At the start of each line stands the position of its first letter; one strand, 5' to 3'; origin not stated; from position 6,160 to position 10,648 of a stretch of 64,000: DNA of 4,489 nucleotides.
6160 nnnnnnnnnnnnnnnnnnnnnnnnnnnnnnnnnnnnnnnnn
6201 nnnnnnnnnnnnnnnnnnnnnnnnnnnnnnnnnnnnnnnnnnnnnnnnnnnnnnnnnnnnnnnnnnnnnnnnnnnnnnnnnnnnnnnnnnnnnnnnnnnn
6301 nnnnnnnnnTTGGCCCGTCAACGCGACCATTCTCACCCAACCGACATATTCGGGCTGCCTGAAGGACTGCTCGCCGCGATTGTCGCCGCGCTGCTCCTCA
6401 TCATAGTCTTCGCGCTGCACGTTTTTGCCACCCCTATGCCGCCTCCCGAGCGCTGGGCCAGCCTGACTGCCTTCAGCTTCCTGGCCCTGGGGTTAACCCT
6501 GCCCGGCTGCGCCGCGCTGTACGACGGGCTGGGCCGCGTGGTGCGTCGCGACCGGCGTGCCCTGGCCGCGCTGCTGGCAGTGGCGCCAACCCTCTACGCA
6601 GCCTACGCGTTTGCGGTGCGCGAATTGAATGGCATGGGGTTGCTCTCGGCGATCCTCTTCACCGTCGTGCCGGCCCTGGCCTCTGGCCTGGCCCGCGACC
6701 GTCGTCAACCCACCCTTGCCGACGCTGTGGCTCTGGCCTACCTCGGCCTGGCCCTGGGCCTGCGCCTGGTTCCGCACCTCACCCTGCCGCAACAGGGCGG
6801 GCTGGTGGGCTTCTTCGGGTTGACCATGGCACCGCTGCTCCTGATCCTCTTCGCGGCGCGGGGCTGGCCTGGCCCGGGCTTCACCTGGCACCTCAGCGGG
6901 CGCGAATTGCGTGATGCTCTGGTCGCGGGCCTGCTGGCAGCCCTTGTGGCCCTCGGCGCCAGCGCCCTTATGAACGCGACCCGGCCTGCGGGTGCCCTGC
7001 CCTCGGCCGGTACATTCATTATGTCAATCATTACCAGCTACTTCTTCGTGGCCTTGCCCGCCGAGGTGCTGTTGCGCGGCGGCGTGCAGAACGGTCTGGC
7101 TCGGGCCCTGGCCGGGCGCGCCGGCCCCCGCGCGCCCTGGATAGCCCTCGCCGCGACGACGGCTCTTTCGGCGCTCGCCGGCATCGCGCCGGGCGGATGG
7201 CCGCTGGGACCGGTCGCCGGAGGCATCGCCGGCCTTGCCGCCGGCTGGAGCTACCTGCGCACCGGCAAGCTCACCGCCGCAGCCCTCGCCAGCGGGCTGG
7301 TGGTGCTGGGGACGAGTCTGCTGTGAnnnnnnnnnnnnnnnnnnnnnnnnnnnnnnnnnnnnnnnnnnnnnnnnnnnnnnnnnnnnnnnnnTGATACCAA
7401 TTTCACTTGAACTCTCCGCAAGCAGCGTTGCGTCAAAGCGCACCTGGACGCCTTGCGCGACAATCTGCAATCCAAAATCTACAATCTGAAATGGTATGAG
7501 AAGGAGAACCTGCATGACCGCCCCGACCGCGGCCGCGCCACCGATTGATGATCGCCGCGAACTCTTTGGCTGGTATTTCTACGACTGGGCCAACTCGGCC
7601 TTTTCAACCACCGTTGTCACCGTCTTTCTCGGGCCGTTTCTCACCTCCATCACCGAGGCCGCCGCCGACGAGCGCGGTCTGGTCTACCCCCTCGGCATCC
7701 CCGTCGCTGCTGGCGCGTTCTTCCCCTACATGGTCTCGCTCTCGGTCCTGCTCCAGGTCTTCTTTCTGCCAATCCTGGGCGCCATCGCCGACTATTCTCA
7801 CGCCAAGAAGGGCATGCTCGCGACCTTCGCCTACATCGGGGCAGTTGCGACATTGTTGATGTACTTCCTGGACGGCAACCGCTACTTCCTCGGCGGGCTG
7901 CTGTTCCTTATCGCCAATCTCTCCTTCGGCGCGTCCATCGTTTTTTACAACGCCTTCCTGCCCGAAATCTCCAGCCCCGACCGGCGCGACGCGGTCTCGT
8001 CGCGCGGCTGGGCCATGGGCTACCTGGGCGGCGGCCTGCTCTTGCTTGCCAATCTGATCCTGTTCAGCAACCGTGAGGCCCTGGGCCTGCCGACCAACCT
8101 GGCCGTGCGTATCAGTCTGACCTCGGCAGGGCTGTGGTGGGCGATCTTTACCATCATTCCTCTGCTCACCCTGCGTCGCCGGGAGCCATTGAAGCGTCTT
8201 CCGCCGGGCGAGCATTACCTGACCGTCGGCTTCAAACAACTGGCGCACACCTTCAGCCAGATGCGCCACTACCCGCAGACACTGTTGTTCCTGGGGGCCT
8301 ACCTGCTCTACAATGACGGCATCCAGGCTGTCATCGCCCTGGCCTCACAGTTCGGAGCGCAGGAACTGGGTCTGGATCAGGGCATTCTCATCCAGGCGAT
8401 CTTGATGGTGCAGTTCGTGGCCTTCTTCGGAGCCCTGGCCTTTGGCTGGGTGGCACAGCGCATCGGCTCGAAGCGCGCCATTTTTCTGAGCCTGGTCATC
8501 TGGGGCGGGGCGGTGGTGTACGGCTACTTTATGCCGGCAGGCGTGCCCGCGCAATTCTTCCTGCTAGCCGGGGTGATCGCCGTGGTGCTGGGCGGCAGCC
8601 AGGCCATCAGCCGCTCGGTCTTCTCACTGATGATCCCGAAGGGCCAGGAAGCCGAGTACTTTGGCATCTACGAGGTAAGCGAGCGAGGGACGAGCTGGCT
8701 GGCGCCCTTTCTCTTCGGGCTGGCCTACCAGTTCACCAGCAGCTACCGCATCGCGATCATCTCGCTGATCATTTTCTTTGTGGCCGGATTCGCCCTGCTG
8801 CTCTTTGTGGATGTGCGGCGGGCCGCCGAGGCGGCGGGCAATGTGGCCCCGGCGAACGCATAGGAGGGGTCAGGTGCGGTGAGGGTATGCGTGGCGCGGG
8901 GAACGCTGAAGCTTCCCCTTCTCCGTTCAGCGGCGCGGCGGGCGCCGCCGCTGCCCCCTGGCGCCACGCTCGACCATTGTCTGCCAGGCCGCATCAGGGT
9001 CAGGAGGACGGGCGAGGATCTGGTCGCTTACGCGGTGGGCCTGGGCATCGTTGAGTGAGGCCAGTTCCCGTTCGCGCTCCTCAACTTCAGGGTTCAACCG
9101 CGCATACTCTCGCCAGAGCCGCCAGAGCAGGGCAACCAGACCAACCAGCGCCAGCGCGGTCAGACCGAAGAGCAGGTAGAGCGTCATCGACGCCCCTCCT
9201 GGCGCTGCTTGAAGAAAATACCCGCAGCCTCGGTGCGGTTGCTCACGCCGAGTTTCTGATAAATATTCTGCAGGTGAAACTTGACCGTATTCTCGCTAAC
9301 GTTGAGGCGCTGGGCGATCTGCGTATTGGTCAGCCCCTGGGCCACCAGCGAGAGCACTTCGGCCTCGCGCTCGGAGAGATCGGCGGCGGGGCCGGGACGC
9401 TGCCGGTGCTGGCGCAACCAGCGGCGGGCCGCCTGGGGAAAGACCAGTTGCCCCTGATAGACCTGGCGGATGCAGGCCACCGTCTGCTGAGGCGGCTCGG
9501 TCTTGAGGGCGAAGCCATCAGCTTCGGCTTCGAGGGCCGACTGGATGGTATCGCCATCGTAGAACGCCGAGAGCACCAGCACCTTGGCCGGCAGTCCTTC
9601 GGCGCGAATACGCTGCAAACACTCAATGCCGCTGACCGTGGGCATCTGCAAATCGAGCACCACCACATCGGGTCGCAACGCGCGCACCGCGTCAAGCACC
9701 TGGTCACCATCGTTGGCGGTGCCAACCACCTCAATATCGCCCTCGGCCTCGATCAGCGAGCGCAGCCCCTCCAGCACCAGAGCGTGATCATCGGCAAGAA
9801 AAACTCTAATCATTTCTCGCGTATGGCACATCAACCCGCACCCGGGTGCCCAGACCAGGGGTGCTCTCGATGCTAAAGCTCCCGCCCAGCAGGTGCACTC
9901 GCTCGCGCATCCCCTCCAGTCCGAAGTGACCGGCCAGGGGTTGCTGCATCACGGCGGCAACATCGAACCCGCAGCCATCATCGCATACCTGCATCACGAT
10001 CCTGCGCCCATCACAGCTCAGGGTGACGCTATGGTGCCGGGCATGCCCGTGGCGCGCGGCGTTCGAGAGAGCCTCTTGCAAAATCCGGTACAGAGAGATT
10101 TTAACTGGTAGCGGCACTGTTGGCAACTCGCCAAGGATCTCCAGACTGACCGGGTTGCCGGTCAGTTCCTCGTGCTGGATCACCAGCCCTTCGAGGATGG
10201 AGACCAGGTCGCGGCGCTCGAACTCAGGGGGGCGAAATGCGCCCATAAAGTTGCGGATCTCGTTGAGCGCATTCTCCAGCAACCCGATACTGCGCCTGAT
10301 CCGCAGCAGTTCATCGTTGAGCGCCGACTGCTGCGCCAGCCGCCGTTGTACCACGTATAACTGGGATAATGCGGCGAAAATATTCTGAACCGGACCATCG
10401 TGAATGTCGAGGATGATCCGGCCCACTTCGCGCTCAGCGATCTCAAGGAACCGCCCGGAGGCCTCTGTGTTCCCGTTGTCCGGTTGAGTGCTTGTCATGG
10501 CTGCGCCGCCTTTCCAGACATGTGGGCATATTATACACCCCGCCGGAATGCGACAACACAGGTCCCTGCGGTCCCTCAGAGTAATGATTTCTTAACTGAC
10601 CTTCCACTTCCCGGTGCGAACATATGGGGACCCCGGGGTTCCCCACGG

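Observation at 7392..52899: A 102-bp TIR element with TNA target-site duplications (six copies, two subfamilies): a candidate unannotated MITE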

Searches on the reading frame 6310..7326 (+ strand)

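Call 74: search_protein_families(library=pfam, proteins=[window:6310-7326:+], max_evalue=0.00001)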
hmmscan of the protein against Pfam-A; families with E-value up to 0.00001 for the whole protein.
window:6310-7326:+ (338 aa): 1 family
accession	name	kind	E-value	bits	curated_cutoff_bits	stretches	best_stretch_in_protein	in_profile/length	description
PF02517.21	Rce1-like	-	1.4e-06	29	22.4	1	236-327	4-86/93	Type II CAAX prenyl endopeptidase Rce1-like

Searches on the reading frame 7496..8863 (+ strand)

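Call 39: search_protein_families(library=pfam, proteins=[window:7496-8863:+])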
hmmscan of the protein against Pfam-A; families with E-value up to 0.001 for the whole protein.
window:7496-8863:+ (455 aa): 3 families
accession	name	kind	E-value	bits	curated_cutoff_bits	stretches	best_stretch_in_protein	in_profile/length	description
PF11700.14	ATG22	-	6.8e-110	368.5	24.1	1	19-447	2-481/482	Vacuole effluxer Atg22 like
PF07690.21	MFS_1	-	1.1e-13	51.3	33.4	2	276-444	12-179/347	Major Facilitator Superfamily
PF13347.12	MFS_2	-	8.9e-09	34.8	27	1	36-398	11-368/427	MFS/sugar transport protein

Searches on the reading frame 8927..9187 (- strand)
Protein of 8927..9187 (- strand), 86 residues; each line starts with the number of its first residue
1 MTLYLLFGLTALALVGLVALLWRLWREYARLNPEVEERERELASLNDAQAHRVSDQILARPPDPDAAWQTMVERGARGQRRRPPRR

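Call 75: search_protein_families(library=pfam, proteins=[window:8927-9187:-], max_evalue=0.00001)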
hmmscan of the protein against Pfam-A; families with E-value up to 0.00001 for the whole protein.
window:8927-9187:- (86 aa): 0 families

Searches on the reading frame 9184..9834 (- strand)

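Call 74: search_protein_families(library=pfam, proteins=[window:9184-9834:-], max_evalue=0.00001)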
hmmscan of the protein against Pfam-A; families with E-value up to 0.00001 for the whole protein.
window:9184-9834:- (216 aa): 5 families
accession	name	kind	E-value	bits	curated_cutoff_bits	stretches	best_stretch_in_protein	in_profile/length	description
PF00072.30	Response_reg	-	3.7e-24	85.5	30.2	1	11-121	1-109/111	Response regulator receiver domain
PF00196.25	GerE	-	3.4e-23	81.5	23.5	1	153-204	3-54/57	Bacterial regulatory proteins, luxR family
PF08281.18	Sigma70_r4_2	-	3.5e-09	36.6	25.7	1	153-195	11-54/54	Sigma-70, region 4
PF13384.12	HTH_23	-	6.4e-08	32.6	24.6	1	156-192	6-41/50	Homeodomain-like domain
PF04545.22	Sigma70_r4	-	9.7e-06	25.5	24.1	0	152-195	4-48/50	Sigma-70, region 4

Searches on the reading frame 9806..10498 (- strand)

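Call 74: search_protein_families(library=pfam, proteins=[window:9806-10498:-], max_evalue=0.00001)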
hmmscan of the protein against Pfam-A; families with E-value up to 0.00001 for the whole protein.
window:9806-10498:- (230 aa): 2 families
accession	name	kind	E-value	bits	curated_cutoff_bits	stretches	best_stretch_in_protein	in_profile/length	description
PF02518.31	HATPase_c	-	2e-15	57.6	26.4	1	134-227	4-110/111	Histidine kinase-, DNA gyrase B-, and HSP90-like ATPase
PF13581.12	HATPase_c_2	-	9.6e-06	26.1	27.4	0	139-188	35-89/127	Histidine kinase-like ATPase domain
